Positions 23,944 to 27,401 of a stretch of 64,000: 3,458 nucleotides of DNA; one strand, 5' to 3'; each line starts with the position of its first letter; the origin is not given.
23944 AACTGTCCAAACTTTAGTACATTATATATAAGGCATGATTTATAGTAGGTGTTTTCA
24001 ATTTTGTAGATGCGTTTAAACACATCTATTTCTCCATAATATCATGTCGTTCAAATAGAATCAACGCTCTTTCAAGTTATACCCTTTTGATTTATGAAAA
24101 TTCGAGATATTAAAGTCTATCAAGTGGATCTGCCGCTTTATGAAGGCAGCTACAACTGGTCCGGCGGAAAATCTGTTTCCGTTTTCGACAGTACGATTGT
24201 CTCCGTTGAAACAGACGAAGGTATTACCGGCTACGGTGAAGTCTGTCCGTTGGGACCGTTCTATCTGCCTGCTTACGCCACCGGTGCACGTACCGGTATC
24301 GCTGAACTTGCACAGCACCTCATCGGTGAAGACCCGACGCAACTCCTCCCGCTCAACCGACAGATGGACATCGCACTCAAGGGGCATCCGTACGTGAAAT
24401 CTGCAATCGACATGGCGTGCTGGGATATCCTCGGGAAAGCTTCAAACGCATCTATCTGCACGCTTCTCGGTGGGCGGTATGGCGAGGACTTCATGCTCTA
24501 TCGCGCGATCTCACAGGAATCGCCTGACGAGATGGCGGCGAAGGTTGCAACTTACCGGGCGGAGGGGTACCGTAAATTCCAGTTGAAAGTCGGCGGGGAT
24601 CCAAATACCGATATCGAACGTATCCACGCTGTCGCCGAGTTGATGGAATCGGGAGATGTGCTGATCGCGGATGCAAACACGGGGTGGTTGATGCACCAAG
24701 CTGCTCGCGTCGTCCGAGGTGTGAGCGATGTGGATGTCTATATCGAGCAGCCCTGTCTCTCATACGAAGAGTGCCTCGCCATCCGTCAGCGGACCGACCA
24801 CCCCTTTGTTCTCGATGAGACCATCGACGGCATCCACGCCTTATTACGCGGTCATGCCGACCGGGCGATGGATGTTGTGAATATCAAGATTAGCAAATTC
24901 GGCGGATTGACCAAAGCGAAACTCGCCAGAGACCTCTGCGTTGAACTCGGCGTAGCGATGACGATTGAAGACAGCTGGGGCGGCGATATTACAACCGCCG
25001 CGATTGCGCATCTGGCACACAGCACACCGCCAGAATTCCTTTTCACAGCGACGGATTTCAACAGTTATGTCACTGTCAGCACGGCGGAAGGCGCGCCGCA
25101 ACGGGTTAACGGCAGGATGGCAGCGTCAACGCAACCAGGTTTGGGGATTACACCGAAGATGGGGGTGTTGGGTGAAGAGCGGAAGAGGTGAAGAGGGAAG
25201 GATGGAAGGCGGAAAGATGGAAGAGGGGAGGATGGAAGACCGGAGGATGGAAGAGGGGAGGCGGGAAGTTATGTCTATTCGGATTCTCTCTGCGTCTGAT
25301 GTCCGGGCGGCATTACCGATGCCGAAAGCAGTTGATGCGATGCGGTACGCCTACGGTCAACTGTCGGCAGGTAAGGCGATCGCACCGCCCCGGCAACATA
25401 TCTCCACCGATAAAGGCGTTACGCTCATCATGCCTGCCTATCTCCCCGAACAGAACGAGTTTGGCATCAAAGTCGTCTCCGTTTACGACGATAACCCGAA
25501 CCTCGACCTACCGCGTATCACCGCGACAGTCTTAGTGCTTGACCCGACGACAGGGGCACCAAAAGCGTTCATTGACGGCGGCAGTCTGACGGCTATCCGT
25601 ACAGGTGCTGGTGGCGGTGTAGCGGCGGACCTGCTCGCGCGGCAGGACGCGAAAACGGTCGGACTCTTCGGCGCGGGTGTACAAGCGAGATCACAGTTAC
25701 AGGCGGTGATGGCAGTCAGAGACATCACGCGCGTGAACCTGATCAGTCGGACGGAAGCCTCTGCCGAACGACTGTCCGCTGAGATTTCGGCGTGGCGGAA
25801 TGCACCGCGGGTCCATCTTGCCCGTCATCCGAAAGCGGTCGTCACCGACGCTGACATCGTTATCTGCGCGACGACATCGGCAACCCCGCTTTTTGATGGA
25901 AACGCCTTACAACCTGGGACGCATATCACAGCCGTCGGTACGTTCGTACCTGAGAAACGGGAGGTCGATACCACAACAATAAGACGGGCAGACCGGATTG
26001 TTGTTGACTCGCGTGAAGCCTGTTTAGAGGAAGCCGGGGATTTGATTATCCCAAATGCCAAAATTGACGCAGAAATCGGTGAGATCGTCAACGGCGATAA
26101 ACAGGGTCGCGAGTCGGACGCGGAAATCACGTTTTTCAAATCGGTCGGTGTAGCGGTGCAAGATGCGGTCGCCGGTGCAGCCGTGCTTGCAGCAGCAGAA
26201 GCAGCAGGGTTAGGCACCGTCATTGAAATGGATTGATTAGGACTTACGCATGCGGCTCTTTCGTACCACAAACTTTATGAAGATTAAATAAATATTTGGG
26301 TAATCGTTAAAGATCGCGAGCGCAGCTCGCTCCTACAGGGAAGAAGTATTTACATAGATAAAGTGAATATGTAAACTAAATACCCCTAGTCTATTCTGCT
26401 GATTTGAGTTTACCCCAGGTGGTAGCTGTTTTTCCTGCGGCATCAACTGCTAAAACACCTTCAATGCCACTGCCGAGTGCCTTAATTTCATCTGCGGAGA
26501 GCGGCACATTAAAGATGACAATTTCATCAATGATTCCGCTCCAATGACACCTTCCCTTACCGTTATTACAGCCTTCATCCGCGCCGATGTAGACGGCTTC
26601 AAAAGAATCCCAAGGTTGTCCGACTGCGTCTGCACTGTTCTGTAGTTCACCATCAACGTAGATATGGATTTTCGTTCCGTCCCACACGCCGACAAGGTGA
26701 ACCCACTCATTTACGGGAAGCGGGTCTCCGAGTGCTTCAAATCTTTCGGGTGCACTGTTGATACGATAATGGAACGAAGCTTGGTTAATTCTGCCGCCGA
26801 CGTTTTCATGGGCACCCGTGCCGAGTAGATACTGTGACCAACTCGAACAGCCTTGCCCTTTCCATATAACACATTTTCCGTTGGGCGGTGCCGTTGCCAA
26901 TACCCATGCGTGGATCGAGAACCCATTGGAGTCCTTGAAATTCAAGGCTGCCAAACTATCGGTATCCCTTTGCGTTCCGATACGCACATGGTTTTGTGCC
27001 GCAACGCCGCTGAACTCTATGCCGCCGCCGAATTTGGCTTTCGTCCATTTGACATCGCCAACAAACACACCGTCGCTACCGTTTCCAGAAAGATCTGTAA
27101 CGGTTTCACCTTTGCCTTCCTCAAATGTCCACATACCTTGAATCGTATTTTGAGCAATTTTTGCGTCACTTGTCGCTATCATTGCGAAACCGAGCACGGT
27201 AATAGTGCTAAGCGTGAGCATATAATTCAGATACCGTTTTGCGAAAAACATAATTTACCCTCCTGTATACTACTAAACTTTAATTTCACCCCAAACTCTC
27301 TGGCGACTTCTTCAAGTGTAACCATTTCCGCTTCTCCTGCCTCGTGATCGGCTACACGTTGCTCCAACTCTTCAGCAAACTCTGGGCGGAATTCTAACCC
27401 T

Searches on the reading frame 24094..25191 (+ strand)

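Call 22: search_protein_families(library=ncbifam, proteins=[window:24094-25191:+], max_evalue=0.01)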
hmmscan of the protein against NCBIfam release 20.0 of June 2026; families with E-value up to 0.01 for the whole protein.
window:24094-25191:+ (365 aa): 18 families
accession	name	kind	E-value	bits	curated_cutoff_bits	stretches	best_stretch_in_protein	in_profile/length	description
NF043002.1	HProlDhtase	equivalog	5.2e-186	617.8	500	1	1-361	1-361/366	cis-3-hydroxy-L-proline dehydratase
TIGR02534.1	mucon_cyclo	subfamily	6.6e-28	97.8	334.95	1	34-356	30-359/368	muconate/chloromuconate family cycloisomerase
NF041118.1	A_G_epim_Thtga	equivalog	8.9e-24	84.2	500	1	1-270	1-269/341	L-Ala-D/L-Glu epimerase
NF010624.0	PRK14017.1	equivalog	7.4e-22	78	311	1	35-352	17-350/382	galactonate dehydratase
NF002782.0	PRK02901.1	equivalog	2.8e-21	75.9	288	1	155-326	99-277/328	o-succinylbenzoate synthase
NF042940.1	racemase_DgcA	equivalog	2.6e-20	72.9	400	1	35-290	26-267/323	N-acetyl-D-Glu racemase DgcA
NF047820.1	TalGalacDh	equivalog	3.5e-18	65.7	500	1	29-354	34-356/371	L-talarate/galactarate dehydratase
TIGR01928.1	menC_lowGC_arch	equivalog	9.4e-18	64.3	200.65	1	30-291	20-280/325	o-succinylbenzoate synthase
NF043051.1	ManoateDhtManD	equivalog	7.1e-16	58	550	2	102-167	86-151/403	D-mannonate dehydratase ManD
NF011708.0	PRK15129.1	equivalog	3.7e-15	55.8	343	1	4-279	2-261/321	L-Ala-D/L-Glu epimerase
NF040866.1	AraD_Arch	equivalog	4.4e-15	55.5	650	1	29-362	30-369/372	arabinonate dehydratase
NF011654.0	PRK15072.1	subfamily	6.9e-15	54.8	430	2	102-167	86-151/404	D-galactonate dehydratase family protein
TIGR01927.1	menC_gam_Gplu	equivalog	9.3e-15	54.7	130.55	1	40-313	29-284/307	o-succinylbenzoate synthase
NF040790.2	glucon_galact_dh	equivalog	3.6e-13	49.1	750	1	2-353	2-360/390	bifunctional D-gluconate/D-galactonate dehydratase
NF003473.0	PRK05105.1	equivalog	3.2e-09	36.2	236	1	138-314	117-293/331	o-succinylbenzoate synthase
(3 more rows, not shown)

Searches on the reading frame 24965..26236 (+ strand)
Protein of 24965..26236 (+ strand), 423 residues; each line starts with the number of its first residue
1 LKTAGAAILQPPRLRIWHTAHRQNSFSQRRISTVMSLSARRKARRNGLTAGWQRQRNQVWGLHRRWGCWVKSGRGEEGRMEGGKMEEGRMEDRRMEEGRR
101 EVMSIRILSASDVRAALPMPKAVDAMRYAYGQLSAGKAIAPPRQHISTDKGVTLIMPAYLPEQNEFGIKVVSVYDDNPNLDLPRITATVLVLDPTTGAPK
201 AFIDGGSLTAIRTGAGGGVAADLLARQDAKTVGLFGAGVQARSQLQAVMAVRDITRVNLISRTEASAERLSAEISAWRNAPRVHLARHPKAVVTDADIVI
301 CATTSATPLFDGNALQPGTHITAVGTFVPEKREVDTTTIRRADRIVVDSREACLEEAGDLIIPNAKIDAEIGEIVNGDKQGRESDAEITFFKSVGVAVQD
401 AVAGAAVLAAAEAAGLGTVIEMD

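Call 22: search_protein_families(library=ncbifam, proteins=[window:24965-26236:+], max_evalue=0.01)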
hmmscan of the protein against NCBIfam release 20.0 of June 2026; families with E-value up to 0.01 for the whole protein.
window:24965-26236:+ (423 aa): 17 families
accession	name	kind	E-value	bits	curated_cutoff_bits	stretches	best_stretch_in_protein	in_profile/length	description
NF006379.0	PRK08618.1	equivalog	3.6e-92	309.1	417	1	106-421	2-325/326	ornithine cyclodeaminase family protein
NF004793.0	PRK06141.1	equivalog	8.4e-73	245.1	322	1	106-411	2-311/314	bifunctional Delta(1)-pyrroline-2-carboxylate/Delta(1)-piperideine-2-carboxylate reductase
TIGR02371.1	ala_DH_arch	equivalog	4e-67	226.6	409.15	1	107-422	4-324/325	alanine dehydrogenase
NF006141.0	PRK08291.1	equivalog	5.8e-62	209.6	408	1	104-421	3-329/330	cyclodeaminase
TIGR02992.1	ectoine_eutC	equivalog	2.1e-56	191.4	471.65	1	105-421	1-326/326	ectoine utilization protein EutC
NF005603.0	PRK07340.1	equivalog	2.6e-52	178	266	1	103-410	2-302/307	delta(1)-pyrroline-2-carboxylate reductase family protein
NF005296.0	PRK06823.1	equivalog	3.1e-52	177.5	438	1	106-410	2-312/315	ornithine cyclodeaminase family protein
TIGR03944.1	dehyd_SbnB_fam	equivalog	4.8e-43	147.4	326.9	1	106-421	2-325/327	2,3-diaminopropionate biosynthesis protein SbnB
NF045643.1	ImmsucRedBhcD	equivalog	8.3e-42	143.6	500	1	107-421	3-320/321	iminosuccinate reductase BhcD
NF045512.1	PyrPipCarbRedLhpI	equivalog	2.1e-39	135.5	400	1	108-409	3-295/298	bifunctional Delta(1)-pyrroline-2-carboxylate/Delta(1)-piperideine-2-carboxylate reductase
NF005762.1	PRK07589.1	equivalog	1.8e-36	125.8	350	1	142-421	43-319/334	ornithine cyclodeaminase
NF004848.0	PRK06199.1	subfamily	7.9e-32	110.8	362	2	154-349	79-278/379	tyramine oxidase subunit B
NF005011.0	PRK06407.1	subfamily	7.4e-31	107.5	337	1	108-409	5-297/302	ornithine cyclodeaminase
NF001310.0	PRK00258.1-2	equivalog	8.7e-06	25.1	221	1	216-306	104-197/279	shikimate dehydrogenase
NF000744.0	PRK00045.1-3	equivalog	3.2e-05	23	429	1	228-316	184-271/447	glutamyl-tRNA reductase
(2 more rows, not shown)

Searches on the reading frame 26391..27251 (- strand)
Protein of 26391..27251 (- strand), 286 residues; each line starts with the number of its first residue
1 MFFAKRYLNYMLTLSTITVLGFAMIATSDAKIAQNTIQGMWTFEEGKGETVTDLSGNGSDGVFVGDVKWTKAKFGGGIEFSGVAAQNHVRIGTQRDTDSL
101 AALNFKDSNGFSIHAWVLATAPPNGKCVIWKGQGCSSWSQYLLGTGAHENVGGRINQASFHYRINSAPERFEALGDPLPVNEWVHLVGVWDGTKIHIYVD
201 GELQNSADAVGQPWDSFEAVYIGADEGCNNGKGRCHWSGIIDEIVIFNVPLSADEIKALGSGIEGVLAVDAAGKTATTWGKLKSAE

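Call 19: search_protein_families(library=pfam, proteins=[window:26391-27251:-])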
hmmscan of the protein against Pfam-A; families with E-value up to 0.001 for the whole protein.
window:26391-27251:- (286 aa): 1 family
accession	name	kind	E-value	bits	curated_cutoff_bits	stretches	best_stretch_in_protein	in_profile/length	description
PF13385.13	Laminin_G_3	-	9.8e-24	84.7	27.6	1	100-257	9-151/151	Concanavalin A-like lectin/glucanases superfamily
